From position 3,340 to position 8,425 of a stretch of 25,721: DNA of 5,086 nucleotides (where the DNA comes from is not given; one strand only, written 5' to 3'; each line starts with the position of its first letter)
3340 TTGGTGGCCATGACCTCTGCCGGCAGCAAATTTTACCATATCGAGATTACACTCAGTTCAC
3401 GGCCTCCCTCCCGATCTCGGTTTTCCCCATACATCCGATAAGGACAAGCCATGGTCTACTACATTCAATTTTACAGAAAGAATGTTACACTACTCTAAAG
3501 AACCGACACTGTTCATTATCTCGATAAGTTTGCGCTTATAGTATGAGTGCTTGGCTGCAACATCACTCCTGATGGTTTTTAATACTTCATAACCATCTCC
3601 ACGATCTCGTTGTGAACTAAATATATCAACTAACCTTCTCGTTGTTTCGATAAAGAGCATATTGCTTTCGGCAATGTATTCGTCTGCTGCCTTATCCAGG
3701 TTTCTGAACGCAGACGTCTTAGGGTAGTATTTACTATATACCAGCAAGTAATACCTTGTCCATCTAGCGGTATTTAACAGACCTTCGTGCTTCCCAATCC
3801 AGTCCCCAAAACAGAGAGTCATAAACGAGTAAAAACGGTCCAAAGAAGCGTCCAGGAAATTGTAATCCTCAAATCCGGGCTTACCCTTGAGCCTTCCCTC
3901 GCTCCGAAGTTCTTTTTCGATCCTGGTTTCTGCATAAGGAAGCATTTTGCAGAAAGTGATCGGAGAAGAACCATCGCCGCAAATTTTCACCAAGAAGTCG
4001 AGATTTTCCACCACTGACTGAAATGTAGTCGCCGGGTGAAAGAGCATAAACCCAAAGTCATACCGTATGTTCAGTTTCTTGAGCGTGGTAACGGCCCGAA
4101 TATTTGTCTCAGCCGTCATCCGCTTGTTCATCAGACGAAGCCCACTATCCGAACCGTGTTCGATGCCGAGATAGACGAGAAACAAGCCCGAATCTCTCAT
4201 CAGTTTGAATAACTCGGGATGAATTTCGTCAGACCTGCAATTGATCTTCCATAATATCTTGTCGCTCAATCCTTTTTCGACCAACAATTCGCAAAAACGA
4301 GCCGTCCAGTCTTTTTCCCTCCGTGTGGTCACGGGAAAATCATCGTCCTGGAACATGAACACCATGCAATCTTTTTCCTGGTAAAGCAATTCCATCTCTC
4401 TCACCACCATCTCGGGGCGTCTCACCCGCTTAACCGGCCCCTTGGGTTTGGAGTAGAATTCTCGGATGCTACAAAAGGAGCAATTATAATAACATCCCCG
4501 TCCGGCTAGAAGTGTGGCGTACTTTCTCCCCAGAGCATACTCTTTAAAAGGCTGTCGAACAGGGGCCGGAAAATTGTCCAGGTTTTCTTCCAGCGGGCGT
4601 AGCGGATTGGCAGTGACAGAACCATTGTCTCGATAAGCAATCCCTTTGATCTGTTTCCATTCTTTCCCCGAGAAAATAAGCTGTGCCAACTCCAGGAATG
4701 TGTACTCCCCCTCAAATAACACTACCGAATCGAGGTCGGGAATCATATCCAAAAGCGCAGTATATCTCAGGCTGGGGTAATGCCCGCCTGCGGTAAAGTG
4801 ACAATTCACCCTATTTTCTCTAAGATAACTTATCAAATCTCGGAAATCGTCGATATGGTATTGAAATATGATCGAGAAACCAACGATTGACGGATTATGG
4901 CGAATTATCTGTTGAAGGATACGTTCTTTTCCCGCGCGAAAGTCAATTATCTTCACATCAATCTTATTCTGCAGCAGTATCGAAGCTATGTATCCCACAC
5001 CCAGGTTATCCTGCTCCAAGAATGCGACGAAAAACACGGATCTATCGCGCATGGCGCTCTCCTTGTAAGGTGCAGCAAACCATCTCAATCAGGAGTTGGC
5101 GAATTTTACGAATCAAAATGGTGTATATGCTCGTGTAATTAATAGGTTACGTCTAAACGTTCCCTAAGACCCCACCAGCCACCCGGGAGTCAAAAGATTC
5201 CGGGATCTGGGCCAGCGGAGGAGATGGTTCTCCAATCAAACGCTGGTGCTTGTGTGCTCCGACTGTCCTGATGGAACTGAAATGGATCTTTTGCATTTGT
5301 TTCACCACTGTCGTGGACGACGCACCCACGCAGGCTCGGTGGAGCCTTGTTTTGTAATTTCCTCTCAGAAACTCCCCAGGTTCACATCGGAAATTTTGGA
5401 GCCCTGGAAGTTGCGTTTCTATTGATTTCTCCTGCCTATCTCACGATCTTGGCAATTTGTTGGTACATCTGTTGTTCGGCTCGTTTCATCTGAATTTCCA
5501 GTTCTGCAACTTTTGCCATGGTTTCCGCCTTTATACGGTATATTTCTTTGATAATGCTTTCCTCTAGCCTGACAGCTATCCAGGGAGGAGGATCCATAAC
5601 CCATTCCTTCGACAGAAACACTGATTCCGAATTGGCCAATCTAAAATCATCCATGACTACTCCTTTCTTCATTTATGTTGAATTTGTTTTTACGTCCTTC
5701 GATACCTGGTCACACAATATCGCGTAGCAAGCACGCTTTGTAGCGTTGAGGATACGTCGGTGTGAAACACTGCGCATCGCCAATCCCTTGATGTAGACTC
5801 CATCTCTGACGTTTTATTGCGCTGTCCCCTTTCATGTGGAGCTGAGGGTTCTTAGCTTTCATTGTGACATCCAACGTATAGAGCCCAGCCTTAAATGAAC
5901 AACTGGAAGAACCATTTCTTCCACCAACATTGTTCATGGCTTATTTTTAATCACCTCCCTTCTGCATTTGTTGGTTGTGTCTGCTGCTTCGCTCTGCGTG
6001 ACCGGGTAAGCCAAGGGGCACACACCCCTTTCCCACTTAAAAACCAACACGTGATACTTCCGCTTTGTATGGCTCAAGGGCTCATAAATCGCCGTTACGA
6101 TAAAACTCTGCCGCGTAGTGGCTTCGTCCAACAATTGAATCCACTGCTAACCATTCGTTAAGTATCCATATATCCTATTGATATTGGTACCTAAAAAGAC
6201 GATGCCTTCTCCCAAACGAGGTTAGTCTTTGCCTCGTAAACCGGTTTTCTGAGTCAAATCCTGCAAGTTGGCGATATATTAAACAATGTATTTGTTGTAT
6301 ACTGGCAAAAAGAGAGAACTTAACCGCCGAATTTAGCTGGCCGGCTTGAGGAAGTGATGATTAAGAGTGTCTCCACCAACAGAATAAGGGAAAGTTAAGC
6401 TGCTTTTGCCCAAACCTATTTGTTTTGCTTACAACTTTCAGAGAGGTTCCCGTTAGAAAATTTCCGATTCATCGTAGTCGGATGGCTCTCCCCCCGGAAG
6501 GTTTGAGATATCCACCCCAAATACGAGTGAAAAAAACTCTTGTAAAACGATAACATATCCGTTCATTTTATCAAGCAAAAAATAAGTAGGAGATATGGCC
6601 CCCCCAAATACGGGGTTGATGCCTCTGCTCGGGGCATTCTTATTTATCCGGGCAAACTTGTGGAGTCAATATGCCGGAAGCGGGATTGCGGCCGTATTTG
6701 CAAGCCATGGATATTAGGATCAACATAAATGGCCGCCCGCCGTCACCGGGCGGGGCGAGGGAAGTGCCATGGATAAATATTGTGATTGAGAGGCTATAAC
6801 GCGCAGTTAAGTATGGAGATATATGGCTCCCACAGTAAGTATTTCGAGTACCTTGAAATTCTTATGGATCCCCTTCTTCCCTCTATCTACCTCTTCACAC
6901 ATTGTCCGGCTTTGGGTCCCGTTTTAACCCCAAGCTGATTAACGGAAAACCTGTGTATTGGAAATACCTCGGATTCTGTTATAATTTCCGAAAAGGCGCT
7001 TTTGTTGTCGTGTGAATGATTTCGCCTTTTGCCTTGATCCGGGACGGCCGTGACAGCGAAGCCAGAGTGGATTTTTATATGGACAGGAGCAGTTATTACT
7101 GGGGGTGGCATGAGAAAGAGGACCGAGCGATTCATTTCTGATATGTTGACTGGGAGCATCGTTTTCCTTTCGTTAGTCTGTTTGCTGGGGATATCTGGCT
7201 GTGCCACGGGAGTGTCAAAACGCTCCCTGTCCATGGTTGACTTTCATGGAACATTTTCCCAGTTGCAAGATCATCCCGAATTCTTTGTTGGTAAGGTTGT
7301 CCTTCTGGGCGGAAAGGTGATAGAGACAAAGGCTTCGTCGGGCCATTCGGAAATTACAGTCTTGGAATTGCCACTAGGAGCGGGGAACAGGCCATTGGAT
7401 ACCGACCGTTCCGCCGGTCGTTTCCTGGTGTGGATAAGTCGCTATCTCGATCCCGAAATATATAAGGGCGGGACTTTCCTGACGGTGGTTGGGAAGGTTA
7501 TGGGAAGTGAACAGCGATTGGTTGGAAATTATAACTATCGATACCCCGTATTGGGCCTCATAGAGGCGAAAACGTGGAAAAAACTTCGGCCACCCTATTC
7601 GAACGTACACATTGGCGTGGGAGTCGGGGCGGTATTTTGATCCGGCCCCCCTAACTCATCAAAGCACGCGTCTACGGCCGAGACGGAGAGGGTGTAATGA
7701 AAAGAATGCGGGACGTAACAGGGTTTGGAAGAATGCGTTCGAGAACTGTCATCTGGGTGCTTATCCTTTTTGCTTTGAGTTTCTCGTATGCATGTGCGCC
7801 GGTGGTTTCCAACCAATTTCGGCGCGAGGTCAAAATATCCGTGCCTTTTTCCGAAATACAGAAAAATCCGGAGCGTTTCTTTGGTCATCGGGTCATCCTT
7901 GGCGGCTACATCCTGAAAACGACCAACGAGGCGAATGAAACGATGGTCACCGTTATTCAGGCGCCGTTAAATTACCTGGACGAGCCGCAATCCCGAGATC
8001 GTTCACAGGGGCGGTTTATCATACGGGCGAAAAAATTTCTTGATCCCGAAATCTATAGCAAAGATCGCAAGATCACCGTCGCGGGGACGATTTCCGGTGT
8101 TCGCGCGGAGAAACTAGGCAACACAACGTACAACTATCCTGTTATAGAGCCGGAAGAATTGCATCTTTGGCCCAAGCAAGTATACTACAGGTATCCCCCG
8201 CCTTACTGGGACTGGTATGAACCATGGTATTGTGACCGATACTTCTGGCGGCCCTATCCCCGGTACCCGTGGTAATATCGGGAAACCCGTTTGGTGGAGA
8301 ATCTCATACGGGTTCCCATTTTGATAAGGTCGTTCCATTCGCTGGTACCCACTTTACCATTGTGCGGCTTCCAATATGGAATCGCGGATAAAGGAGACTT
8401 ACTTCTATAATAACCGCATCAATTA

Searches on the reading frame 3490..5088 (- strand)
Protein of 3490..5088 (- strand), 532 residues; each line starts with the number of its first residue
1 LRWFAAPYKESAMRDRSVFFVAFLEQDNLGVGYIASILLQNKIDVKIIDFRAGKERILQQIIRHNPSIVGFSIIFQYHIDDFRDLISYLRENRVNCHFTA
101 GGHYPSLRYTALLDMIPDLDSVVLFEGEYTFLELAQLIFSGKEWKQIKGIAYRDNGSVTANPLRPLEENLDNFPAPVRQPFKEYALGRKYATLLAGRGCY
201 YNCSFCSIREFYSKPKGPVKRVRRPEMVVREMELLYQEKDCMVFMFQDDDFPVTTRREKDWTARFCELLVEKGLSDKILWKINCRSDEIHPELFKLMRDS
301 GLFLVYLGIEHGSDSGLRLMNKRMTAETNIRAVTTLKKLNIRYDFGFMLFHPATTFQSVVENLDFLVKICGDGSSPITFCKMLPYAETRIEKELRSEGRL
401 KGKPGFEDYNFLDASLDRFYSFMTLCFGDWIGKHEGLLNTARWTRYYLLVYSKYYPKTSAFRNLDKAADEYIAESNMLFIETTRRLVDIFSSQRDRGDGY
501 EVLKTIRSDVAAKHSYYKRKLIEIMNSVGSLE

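Call 19: search_protein_families(library=pfam, proteins=[window:3490-5088:-], max_evalue=0.001)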
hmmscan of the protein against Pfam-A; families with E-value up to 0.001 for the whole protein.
window:3490-5088:- (532 aa): 2 families
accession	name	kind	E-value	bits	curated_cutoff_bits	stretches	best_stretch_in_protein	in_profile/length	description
PF02310.24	B12-binding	-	4.9e-18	65.6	32.1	1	25-134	11-120/121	B12 binding domain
PF04055.27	Radical_SAM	-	1e-17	65.3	29.5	1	196-366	4-166/166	Radical SAM superfamily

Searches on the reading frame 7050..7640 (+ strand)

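Call 19: search_protein_families(library=pfam, proteins=[window:7050-7640:+], max_evalue=0.001)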
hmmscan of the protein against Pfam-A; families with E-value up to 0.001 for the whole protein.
window:7050-7640:+ (196 aa): 1 family
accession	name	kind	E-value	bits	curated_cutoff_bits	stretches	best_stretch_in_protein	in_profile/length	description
PF03843.18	Slp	-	2.7e-34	118.2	22.5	1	49-184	2-136/153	Outer membrane lipoprotein Slp family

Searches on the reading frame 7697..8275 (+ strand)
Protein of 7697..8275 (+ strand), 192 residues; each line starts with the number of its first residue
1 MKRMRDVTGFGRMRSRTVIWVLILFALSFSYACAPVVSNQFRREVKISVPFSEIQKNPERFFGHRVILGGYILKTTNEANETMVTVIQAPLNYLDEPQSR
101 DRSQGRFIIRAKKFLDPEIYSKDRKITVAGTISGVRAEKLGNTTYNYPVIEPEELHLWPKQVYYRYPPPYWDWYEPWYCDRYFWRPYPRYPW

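Call 19: search_protein_families(library=pfam, proteins=[window:7697-8275:+], max_evalue=0.001)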
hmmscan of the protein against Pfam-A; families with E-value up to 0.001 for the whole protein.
window:7697-8275:+ (192 aa): 1 family
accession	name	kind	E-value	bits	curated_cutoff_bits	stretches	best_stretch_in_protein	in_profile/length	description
PF03843.18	Slp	-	9.7e-45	152.1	22.5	1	32-182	3-151/153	Outer membrane lipoprotein Slp family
